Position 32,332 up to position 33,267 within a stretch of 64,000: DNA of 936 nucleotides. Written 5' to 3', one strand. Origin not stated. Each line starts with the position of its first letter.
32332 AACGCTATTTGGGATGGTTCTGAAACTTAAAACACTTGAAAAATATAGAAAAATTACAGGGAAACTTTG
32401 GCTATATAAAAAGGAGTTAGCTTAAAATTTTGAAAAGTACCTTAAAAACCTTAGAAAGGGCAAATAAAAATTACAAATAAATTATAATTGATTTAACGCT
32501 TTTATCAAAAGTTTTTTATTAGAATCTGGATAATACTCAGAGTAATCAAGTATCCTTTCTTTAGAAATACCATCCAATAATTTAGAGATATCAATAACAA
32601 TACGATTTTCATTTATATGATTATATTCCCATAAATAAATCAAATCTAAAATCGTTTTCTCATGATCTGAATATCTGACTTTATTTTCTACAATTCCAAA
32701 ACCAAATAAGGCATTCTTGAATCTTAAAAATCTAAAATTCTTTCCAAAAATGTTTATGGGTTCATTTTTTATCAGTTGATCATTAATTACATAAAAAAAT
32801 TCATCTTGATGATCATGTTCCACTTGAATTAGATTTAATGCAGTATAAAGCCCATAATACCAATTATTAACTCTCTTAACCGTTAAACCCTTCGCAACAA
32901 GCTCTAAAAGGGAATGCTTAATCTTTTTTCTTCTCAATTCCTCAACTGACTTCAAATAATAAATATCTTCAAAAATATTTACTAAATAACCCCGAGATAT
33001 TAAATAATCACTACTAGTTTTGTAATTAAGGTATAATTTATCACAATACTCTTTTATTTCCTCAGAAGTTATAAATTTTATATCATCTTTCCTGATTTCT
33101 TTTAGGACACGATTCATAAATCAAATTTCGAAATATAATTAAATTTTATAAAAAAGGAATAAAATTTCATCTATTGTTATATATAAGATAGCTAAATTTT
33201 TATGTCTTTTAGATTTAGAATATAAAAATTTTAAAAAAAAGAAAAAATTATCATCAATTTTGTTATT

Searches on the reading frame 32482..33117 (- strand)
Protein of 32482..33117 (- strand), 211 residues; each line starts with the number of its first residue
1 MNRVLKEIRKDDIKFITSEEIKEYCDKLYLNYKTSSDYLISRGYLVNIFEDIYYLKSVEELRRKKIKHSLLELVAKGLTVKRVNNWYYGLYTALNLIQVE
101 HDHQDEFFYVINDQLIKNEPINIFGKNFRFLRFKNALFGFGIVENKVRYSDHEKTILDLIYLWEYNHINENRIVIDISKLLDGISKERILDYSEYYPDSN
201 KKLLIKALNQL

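Call 8: search_protein_families(library=pfam, proteins=[window:32482-33117:-], max_evalue=0.01)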
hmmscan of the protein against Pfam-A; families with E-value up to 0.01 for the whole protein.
window:32482-33117:- (211 aa): 0 families

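Call 11: search_protein_families(library=pfam, proteins=[window:32482-33117:-], max_evalue=10)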
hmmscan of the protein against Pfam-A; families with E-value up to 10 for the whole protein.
window:32482-33117:- (211 aa): 2 families
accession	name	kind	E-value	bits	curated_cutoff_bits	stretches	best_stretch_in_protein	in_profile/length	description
PF21594.4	UBA_MELK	-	0.075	13.5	27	1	144-168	8-32/43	Maternal embryonic leucine zipper kinase, UBA domain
PF06971.19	Put_DNA-bind_N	-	0.15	12.6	27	1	3-25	15-37/49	Putative DNA-binding protein N-terminus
